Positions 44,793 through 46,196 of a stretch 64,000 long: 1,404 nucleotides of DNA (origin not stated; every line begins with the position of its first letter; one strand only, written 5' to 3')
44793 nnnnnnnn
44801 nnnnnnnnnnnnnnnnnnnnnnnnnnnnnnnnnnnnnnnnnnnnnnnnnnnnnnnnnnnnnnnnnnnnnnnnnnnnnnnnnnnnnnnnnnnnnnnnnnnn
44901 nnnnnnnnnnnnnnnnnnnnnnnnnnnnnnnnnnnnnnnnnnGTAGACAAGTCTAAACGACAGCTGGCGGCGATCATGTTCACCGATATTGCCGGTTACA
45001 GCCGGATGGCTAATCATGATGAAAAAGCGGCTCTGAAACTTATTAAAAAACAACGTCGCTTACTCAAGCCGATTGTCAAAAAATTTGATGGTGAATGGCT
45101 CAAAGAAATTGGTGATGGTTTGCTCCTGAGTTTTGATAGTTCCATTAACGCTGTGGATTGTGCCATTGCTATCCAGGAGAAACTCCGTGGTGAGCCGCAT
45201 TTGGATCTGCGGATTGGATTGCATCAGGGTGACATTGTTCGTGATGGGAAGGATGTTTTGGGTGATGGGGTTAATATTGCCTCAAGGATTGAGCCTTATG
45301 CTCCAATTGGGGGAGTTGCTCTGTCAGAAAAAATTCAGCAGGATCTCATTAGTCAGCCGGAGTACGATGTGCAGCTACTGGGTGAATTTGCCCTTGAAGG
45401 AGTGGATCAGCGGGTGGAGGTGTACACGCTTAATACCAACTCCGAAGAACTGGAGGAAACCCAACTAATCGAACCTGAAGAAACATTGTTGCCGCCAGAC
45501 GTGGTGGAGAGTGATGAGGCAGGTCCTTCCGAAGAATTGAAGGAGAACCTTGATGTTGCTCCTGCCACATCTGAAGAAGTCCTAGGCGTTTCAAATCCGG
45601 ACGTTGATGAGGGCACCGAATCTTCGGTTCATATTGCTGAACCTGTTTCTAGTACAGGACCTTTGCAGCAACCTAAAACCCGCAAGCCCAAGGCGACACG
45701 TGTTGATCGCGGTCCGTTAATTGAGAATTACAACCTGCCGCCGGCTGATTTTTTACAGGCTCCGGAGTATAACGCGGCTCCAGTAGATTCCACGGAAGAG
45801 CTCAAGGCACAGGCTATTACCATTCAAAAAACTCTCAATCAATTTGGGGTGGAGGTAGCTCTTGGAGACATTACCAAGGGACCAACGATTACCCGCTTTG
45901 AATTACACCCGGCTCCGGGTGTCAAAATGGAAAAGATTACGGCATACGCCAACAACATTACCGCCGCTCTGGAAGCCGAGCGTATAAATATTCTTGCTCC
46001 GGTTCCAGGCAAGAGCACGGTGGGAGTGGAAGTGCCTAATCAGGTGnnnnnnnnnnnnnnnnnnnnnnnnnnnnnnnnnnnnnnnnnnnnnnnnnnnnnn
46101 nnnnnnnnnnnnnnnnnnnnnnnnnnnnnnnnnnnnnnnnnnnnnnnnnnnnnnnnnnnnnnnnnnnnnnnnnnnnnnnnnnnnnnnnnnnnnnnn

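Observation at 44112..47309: FtsK DNA translocase with an apparently active class III nucleotidyl cyclase inserted between the membrane anchor and the motor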

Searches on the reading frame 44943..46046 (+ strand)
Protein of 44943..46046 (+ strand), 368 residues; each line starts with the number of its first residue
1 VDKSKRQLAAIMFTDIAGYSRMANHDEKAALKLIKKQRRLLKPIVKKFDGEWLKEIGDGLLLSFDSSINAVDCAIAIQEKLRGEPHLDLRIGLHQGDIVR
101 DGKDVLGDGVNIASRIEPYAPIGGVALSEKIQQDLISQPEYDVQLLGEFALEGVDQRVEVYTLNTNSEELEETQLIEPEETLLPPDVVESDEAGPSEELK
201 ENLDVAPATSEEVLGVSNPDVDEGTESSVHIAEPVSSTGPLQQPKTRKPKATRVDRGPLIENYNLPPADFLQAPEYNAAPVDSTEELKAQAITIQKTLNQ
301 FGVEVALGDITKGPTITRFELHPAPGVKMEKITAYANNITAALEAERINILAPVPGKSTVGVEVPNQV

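Call 27: search_protein_representatives(protein=window:44943-46046:+)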
Query: 368 residues. Proteins with E-value up to 0.001 (for the whole library): 48925; up to 1e-10: 20149; up to 1e-30: 909. The best 150 are listed.
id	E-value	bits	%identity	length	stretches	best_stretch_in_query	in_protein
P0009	2.1e-185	632.7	86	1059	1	4-368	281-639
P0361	1.9e-78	280.9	65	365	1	4-226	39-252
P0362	6.2e-59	216.7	40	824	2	5-162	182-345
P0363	6.2e-57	210.2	37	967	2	5-165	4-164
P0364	4.7e-56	207.3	38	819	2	5-191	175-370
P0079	1.4e-55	205.7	58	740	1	3-178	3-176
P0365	4.3e-54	200.8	36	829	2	3-165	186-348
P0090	9.9e-53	196.4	55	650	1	5-180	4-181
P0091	1.6e-52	195.6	58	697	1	6-177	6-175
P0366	1.4e-51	192.6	56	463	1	5-165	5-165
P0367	2.8e-51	191.6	56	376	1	4-165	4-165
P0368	6.2e-51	190.4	57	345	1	6-166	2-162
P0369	8.0e-51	190.1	50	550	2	4-177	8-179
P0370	1.4e-50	189.3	39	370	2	5-160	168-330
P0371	1.5e-50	189.1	54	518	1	3-177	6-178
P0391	1.8e-47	179.1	33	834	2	6-186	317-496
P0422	3.2e-45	171.7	38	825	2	3-164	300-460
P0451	5.7e-43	164.3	32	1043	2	4-167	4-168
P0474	6.2e-42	160.9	34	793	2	4-169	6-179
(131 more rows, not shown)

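Call 28: search_protein_families(library=pfam, proteins=[P0362, P0363, P0364, P0365, P0391, P0422, P0451, P0474, P0370, P0361], max_evalue=0.0001)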
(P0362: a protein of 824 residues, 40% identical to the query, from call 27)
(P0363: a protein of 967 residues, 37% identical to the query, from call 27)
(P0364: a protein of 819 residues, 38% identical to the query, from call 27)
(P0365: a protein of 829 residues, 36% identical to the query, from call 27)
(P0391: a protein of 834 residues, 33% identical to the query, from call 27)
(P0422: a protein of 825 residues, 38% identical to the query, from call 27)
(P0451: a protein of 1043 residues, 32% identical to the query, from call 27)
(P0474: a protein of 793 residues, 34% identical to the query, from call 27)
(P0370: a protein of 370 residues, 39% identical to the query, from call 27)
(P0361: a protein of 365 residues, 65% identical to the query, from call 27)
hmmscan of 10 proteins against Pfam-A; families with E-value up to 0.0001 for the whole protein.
P0362 (824 aa): 14 families
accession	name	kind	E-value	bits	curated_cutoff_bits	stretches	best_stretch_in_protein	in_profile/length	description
PF00211.25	Guanylate_cyc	-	3.5e-25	89.1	21.9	2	187-344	10-179/183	Adenylate and Guanylate cyclase catalytic domain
PF13431.12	TPR_17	-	3.8e-21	74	24.4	1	675-707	1-33/34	Tetratricopeptide repeat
PF00515.34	TPR_1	-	2.8e-12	46.3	27.8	0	660-686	8-34/34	Tetratricopeptide repeat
PF07719.23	TPR_2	-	4.5e-12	45.5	27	0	660-686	8-34/34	Tetratricopeptide repeat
PF13181.12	TPR_8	-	1.4e-11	44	25.7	0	689-718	3-32/34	Tetratricopeptide repeat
PF13414.12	TPR_11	-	1.8e-11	44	26.8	0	661-701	2-42/42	TPR repeat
PF13432.12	TPR_16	-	2.4e-11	44.3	32.7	2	660-714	4-58/65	Tetratricopeptide repeat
PF13428.12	TPR_14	-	1.2e-09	38.3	23.5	0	657-694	5-42/44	Tetratricopeptide repeat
PF13424.12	TPR_12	-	7.5e-09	36.1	30.1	0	618-683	2-75/77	Tetratricopeptide repeat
PF14559.12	TPR_19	-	2.1e-07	31.6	25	0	669-716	7-54/68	Tetratricopeptide repeat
PF13176.12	TPR_7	-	6e-06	26.4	27.9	0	659-685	5-33/36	Tetratricopeptide repeat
PF12895.13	ANAPC3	-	7.6e-06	26.6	27.2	0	652-712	22-81/82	Anaphase-promoting complex, cyclosome, subunit 3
PF13174.12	TPR_6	-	8.1e-06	26.6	26.3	0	659-684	6-31/33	Tetratricopeptide repeat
PF23914.1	TPR_CcmH_CycH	-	3.4e-05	24.2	42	0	632-714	63-148/158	Cytochrome c-type biogenesis protein H TPR domain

P0363 (967 aa): 15 families
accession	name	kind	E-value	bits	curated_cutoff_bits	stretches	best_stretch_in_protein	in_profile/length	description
PF13424.12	TPR_12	-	4.6e-18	65.6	30.1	1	819-887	5-75/77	Tetratricopeptide repeat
PF00211.25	Guanylate_cyc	-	1.4e-17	64.3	21.9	1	8-162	9-181/183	Adenylate and Guanylate cyclase catalytic domain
PF07719.23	TPR_2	-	1e-16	60.1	27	0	681-710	4-33/34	Tetratricopeptide repeat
PF00515.34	TPR_1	-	4.3e-15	55.2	27.8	0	722-744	11-33/34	Tetratricopeptide repeat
PF13181.12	TPR_8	-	7.7e-15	54.2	25.7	0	679-710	2-33/34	Tetratricopeptide repeat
PF13414.12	TPR_11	-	2.3e-11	43.6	26.8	0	727-744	9-26/42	TPR repeat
PF13432.12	TPR_16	-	1.7e-10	41.6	32.7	0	688-743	7-62/65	Tetratricopeptide repeat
PF13428.12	TPR_14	-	9e-10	38.7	23.5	0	679-716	2-39/44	Tetratricopeptide repeat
PF14559.12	TPR_19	-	1.2e-09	38.8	25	0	726-769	5-48/68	Tetratricopeptide repeat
PF13371.12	TPR_9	-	9.6e-06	26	35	0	686-744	3-61/73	Tetratricopeptide repeat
PF12895.13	ANAPC3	-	1.1e-05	26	27.2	0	659-737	4-81/82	Anaphase-promoting complex, cyclosome, subunit 3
PF13431.12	TPR_17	-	2.7e-05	24.5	24.4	0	674-698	9-33/34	Tetratricopeptide repeat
PF23914.1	TPR_CcmH_CycH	-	2.7e-05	24.5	42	0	626-707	67-150/158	Cytochrome c-type biogenesis protein H TPR domain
PF12569.14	NatA_aux_su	-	3.6e-05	23.3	33.3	0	652-707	200-255/515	N-terminal acetyltransferase A, auxiliary subunit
PF13176.12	TPR_7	-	7.7e-05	22.9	27.9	0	685-708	6-29/36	Tetratricopeptide repeat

P0364 (819 aa): 8 families
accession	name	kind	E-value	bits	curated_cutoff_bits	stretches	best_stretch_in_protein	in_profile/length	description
PF00211.25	Guanylate_cyc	-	1.5e-33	116.4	21.9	2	1-136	12-161/183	Adenylate and Guanylate cyclase catalytic domain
PF13414.12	TPR_11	-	4.3e-11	42.8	26.8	0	613-637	18-42/42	TPR repeat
PF13431.12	TPR_17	-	8.3e-10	38.6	24.4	0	578-608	2-32/34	Tetratricopeptide repeat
PF14559.12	TPR_19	-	5.6e-07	30.2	25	0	516-551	3-38/68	Tetratricopeptide repeat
PF07719.23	TPR_2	-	7.6e-07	29.2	27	0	623-654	1-32/34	Tetratricopeptide repeat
PF13181.12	TPR_8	-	1.3e-06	28.6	25.7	0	589-621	1-33/34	Tetratricopeptide repeat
PF00515.34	TPR_1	-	4.1e-05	23.6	27.8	0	623-654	1-32/34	Tetratricopeptide repeat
PF13428.12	TPR_14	-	8.1e-05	23.4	23.5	0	624-657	2-35/44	Tetratricopeptide repeat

P0365 (829 aa): 8 families
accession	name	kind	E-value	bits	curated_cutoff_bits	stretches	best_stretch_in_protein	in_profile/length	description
PF00211.25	Guanylate_cyc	-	4.9e-18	65.8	21.9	2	193-347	10-182/183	Adenylate and Guanylate cyclase catalytic domain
PF13431.12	TPR_17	-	1.7e-09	37.6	24.4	0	580-602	2-24/34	Tetratricopeptide repeat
PF07719.23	TPR_2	-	2.3e-09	37.1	27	0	628-658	2-32/34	Tetratricopeptide repeat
PF14559.12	TPR_19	-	1.2e-06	29.2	25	0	532-562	9-39/68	Tetratricopeptide repeat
PF13181.12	TPR_8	-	1.8e-06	28.1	25.7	0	663-684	3-24/34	Tetratricopeptide repeat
PF13414.12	TPR_11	-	3.3e-06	27.1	26.8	0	641-671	8-38/42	TPR repeat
PF13428.12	TPR_14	-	1.3e-05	25.8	23.5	0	661-694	1-34/44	Tetratricopeptide repeat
PF00515.34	TPR_1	-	3.8e-05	23.7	27.8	0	662-688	2-28/34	Tetratricopeptide repeat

P0391 (834 aa): 3 families
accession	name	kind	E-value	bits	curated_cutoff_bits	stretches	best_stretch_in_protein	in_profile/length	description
PF12833.13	HTH_18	-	1.2e-20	74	33.6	1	194-273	1-80/80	Helix-turn-helix domain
PF00165.29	HTH_AraC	-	1.4e-15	57.4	26.6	2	191-222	11-42/42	Bacterial regulatory helix-turn-helix proteins, AraC family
PF00211.25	Guanylate_cyc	-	3.8e-07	30.3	21.9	1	320-475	9-181/183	Adenylate and Guanylate cyclase catalytic domain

P0422 (825 aa): 3 families
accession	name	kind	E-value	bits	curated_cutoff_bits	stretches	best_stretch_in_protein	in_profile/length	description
PF12833.13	HTH_18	-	1.3e-19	70.7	33.6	1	180-259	1-80/80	Helix-turn-helix domain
PF00165.29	HTH_AraC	-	3.3e-15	56.2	26.6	2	173-208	7-42/42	Bacterial regulatory helix-turn-helix proteins, AraC family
PF00211.25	Guanylate_cyc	-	1.6e-12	47.8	21.9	1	306-449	9-172/183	Adenylate and Guanylate cyclase catalytic domain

P0451 (1043 aa): 9 families
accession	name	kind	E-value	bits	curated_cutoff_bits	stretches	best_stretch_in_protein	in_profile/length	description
PF00211.25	Guanylate_cyc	-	3.7e-18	66.2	21.9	1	5-165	5-182/183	Adenylate and Guanylate cyclase catalytic domain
PF13428.12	TPR_14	-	1.6e-12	47.2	23.5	0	789-824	5-40/44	Tetratricopeptide repeat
PF13181.12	TPR_8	-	2.7e-12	46.2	25.7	0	788-818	4-34/34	Tetratricopeptide repeat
PF07719.23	TPR_2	-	3.2e-11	42.9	27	0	789-818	5-34/34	Tetratricopeptide repeat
PF13431.12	TPR_17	-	1.7e-10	40.7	24.4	0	659-685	2-28/34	Tetratricopeptide repeat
PF14559.12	TPR_19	-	6.6e-10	39.6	25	0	800-852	6-58/68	Tetratricopeptide repeat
PF00515.34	TPR_1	-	4.4e-09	36.2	27.8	1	791-818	7-34/34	Tetratricopeptide repeat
PF13414.12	TPR_11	-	3.9e-08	33.3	26.8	0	660-680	18-38/42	TPR repeat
PF13424.12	TPR_12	-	2.7e-05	24.7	30.1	0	790-814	8-32/77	Tetratricopeptide repeat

P0474 (793 aa): 7 families
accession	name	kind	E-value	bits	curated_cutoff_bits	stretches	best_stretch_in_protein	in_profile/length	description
PF00211.25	Guanylate_cyc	-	2.4e-22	79.8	21.9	2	621-779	10-179/183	Adenylate and Guanylate cyclase catalytic domain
PF14559.12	TPR_19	-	1.3e-08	35.5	25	1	445-505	1-61/68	Tetratricopeptide repeat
PF13181.12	TPR_8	-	2.9e-06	27.5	25.7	0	470-500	2-32/34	Tetratricopeptide repeat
PF07719.23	TPR_2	-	5.4e-06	26.6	27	0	471-500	3-32/34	Tetratricopeptide repeat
PF13432.12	TPR_16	-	1.7e-05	25.6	32.7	0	423-463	20-59/65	Tetratricopeptide repeat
PF13428.12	TPR_14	-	6.5e-05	23.7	23.5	0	470-505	2-37/44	Tetratricopeptide repeat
PF00515.34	TPR_1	-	7.8e-05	22.8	27.8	0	472-500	4-32/34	Tetratricopeptide repeat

P0370 (370 aa): 1 family
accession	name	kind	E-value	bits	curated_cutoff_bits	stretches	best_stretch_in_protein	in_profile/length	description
PF00211.25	Guanylate_cyc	-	7.6e-32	110.8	21.9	2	173-322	10-171/183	Adenylate and Guanylate cyclase catalytic domain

P0361 (365 aa): 1 family
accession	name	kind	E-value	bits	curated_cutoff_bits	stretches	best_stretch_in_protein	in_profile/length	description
PF00211.25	Guanylate_cyc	-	1.4e-14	54.5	21.9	1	42-198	7-181/183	Adenylate and Guanylate cyclase catalytic domain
